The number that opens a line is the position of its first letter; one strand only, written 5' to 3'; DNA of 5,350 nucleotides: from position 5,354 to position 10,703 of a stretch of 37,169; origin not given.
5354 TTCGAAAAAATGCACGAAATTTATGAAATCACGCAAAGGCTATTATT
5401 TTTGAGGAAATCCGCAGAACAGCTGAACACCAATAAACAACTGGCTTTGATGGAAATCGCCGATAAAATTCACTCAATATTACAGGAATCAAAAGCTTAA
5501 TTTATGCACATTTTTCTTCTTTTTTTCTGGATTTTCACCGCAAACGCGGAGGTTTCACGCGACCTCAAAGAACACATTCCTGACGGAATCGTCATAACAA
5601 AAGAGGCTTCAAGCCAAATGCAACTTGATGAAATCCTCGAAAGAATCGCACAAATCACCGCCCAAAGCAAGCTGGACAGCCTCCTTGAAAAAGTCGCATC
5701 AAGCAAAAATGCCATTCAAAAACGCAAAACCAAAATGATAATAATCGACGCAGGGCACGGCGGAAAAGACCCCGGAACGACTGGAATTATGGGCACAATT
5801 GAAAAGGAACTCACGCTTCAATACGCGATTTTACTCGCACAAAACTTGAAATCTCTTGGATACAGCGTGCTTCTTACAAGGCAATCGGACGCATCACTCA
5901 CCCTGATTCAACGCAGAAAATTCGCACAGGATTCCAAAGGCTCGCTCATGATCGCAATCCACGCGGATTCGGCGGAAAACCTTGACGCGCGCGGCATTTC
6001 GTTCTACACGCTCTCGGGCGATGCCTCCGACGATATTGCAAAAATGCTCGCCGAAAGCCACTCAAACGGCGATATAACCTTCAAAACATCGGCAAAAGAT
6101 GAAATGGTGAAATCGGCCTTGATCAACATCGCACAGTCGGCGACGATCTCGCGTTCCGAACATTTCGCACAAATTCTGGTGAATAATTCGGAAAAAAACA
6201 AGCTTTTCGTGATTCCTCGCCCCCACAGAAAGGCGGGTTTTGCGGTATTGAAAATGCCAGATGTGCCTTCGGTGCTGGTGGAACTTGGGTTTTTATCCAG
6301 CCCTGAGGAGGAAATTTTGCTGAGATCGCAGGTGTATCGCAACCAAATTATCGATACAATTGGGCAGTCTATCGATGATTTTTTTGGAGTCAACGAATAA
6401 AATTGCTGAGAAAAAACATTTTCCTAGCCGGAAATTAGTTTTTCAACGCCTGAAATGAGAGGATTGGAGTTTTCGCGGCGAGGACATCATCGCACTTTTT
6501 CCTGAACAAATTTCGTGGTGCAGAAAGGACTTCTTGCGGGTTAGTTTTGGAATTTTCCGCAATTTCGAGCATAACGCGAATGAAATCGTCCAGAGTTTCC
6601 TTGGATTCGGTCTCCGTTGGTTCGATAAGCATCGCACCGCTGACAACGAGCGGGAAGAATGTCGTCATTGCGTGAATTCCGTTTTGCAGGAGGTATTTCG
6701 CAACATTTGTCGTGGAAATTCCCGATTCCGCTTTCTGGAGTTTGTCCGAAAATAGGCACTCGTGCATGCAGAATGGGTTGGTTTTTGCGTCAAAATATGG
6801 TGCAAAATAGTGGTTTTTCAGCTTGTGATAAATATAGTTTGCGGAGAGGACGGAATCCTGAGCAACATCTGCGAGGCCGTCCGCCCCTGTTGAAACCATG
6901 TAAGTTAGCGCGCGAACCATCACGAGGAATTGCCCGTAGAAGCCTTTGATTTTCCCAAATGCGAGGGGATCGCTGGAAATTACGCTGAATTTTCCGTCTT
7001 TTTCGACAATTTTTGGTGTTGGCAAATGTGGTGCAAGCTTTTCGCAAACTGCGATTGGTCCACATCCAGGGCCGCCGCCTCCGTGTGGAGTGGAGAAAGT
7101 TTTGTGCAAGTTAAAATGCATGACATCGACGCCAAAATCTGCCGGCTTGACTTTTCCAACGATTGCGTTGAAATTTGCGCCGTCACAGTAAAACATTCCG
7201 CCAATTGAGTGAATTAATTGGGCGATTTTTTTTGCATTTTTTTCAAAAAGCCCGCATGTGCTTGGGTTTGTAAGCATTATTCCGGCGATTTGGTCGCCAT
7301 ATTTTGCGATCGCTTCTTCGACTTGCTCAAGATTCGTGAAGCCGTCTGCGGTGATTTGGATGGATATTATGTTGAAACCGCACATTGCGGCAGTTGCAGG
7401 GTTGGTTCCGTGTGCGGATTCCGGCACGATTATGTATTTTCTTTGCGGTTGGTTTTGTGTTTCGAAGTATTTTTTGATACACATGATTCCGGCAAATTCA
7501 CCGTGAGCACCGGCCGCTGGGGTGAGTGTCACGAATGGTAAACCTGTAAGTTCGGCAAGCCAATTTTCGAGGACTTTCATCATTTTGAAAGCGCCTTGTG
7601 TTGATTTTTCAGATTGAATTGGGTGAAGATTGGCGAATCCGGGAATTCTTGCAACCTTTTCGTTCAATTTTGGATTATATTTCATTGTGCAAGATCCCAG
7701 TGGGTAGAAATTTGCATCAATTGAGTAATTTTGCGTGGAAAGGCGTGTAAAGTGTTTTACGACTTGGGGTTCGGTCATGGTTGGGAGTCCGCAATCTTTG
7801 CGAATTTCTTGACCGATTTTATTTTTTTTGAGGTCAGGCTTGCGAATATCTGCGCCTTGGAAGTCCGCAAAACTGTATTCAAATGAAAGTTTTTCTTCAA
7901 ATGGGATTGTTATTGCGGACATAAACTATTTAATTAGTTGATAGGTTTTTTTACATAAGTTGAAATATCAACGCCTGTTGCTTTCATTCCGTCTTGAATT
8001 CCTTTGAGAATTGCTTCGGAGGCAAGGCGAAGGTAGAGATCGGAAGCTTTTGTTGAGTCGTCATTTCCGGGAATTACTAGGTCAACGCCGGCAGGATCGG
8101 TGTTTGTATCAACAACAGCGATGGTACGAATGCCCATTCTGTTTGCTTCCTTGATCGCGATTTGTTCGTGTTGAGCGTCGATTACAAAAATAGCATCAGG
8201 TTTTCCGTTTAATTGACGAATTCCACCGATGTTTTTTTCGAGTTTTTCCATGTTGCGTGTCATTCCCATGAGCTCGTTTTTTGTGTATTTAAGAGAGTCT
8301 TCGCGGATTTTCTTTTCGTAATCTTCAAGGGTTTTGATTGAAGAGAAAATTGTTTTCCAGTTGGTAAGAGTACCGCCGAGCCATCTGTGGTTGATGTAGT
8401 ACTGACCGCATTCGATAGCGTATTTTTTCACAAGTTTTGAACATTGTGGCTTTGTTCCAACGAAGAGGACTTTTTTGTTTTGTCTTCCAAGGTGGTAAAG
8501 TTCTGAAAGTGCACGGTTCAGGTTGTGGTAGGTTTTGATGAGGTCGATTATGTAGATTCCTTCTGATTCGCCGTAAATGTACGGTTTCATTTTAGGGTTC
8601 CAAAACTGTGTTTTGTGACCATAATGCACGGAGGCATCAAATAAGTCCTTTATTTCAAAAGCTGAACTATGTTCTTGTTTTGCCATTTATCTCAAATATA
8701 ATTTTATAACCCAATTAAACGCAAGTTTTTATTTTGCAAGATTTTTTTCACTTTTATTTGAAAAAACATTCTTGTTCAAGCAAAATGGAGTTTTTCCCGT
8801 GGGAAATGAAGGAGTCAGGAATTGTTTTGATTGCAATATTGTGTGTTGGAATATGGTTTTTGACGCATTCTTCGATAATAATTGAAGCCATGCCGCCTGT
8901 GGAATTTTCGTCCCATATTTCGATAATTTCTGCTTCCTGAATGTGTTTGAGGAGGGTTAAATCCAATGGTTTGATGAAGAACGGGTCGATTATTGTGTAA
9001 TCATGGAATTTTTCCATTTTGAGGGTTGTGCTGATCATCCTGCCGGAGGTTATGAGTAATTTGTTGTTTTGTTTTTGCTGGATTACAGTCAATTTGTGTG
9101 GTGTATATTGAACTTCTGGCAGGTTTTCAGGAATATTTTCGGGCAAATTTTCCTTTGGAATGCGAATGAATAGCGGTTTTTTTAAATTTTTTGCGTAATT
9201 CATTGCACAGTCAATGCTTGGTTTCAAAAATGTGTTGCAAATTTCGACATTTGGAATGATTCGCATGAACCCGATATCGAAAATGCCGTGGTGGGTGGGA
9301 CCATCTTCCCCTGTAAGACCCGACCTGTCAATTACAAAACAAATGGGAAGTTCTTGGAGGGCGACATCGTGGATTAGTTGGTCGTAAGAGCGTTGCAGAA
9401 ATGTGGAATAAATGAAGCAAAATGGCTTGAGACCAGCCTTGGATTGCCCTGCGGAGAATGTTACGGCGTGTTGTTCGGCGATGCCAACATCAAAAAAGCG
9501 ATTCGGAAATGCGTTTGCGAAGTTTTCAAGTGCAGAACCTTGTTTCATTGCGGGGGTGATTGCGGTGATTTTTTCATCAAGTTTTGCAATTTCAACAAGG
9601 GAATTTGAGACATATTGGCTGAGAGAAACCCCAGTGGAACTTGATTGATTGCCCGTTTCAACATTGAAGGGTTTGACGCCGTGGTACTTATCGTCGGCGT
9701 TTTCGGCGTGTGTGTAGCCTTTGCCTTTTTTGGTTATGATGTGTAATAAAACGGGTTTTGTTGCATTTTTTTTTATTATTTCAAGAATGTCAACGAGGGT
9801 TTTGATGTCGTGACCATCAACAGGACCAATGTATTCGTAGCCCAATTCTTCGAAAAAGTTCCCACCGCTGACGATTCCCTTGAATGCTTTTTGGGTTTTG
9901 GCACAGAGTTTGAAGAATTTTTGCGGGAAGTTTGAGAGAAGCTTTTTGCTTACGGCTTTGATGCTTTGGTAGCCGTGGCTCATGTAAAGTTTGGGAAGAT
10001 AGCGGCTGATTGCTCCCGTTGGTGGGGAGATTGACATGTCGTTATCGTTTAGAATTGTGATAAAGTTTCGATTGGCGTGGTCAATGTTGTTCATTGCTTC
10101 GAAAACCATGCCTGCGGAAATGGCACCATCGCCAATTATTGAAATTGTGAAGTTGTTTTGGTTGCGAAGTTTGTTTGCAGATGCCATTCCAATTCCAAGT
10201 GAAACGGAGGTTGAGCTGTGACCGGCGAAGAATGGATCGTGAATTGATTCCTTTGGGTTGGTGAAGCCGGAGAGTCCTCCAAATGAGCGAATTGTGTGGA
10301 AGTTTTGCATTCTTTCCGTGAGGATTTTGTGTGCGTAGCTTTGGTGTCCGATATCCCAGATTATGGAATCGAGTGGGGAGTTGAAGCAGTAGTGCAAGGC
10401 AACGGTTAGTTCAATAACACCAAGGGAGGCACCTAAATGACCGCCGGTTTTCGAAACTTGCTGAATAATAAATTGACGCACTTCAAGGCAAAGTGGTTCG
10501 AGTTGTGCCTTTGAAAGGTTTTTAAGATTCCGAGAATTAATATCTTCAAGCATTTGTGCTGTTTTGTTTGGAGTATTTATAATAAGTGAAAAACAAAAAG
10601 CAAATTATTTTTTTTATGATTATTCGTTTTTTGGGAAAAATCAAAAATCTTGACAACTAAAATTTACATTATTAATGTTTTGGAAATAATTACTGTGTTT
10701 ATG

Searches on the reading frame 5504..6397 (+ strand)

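Call 45: search_protein_families(library=pfam, proteins=[window:5504-6397:+], max_evalue=0.01)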
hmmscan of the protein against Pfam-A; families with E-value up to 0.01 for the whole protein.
window:5504-6397:+ (298 aa): 1 family
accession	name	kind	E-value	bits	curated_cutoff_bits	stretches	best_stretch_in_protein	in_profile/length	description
PF01520.23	Amidase_3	-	6e-42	144.1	27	1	79-291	1-173/174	N-acetylmuramoyl-L-alanine amidase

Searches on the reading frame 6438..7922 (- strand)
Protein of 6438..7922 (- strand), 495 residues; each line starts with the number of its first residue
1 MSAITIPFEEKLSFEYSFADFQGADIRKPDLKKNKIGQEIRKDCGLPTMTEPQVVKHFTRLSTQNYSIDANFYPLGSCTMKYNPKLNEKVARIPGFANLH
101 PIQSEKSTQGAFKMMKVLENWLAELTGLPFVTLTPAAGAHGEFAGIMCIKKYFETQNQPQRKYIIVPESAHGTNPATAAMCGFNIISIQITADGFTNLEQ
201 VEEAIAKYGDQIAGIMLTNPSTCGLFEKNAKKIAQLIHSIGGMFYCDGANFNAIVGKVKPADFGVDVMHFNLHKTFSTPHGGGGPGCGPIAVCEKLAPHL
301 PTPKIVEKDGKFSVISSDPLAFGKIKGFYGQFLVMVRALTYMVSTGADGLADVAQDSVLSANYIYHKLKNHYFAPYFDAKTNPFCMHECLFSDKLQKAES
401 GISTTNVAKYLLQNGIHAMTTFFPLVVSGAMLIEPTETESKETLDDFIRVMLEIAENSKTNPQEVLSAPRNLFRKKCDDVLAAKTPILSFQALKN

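Call 46: search_protein_families(library=pfam, proteins=[window:6438-7922:-], max_evalue=0.01)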
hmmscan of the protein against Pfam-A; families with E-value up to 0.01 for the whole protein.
window:6438-7922:- (495 aa): 4 families
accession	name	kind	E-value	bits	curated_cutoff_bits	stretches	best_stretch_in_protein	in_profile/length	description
PF21478.3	GcvP2_C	-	6.5e-22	78.2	27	1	355-471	3-115/122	Glycine dehydrogenase, C-terminal domain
PF02347.22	GDC-P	-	7e-14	51.9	26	1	34-301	29-284/429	Glycine cleavage system P-protein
PF00266.25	Aminotran_5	-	5.8e-07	29.2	21.5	1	153-281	81-207/371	Aminotransferase class-V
PF01212.27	Beta_elim_lyase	-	0.00042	20.2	27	1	162-282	72-207/288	Beta-eliminating lyase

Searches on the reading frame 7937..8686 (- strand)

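Call 45: search_protein_families(library=pfam, proteins=[window:7937-8686:-], max_evalue=0.01)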
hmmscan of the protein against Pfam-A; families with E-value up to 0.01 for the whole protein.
window:7937-8686:- (250 aa): 1 family
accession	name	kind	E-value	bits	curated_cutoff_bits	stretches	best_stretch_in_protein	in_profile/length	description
PF00318.25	Ribosomal_S2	-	7.5e-82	274.2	26.1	1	15-229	1-216/216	Ribosomal protein S2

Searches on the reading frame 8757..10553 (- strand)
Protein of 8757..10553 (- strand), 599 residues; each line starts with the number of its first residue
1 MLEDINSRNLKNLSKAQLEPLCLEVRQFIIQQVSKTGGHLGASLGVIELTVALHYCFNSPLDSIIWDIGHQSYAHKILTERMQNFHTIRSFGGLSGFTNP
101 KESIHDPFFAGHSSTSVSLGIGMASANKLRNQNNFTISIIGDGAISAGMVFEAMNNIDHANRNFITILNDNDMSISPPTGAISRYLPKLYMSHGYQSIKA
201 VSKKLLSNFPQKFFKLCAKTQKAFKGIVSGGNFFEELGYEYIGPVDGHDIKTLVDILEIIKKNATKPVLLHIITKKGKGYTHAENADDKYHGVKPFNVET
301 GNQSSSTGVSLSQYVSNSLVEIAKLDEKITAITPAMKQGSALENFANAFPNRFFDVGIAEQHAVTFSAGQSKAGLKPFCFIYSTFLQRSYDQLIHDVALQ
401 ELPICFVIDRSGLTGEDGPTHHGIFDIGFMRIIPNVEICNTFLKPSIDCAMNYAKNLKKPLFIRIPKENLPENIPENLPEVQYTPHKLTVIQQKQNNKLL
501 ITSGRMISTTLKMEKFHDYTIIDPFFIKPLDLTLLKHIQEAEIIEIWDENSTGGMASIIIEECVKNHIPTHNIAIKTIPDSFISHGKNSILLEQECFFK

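Call 46: search_protein_families(library=pfam, proteins=[window:8757-10553:-], max_evalue=0.01)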
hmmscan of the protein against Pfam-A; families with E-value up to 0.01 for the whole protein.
window:8757-10553:- (599 aa): 6 families
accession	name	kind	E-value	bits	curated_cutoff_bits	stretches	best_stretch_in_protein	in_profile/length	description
PF13292.11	DXP_synthase_N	-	6e-108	360.7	21.2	1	7-274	7-274/274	1-deoxy-D-xylulose-5-phosphate synthase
PF02779.29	Transket_pyr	-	1.3e-35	123.1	27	1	309-471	3-173/174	Transketolase, pyrimidine binding domain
PF00676.26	E1_dh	-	4.5e-07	29.6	22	1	112-178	102-168/300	Dehydrogenase E1 component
PF02780.25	Transketolase_C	-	1.4e-05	25.4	25.9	1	491-592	5-114/124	Transketolase, C-terminal domain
PF00456.26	Transketolase_N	-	4e-05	23.2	22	0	234-293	203-261/334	Transketolase, thiamine diphosphate binding domain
PF00884.28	Sulfatase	-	0.00056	19.7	25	1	141-333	44-221/301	Sulfatase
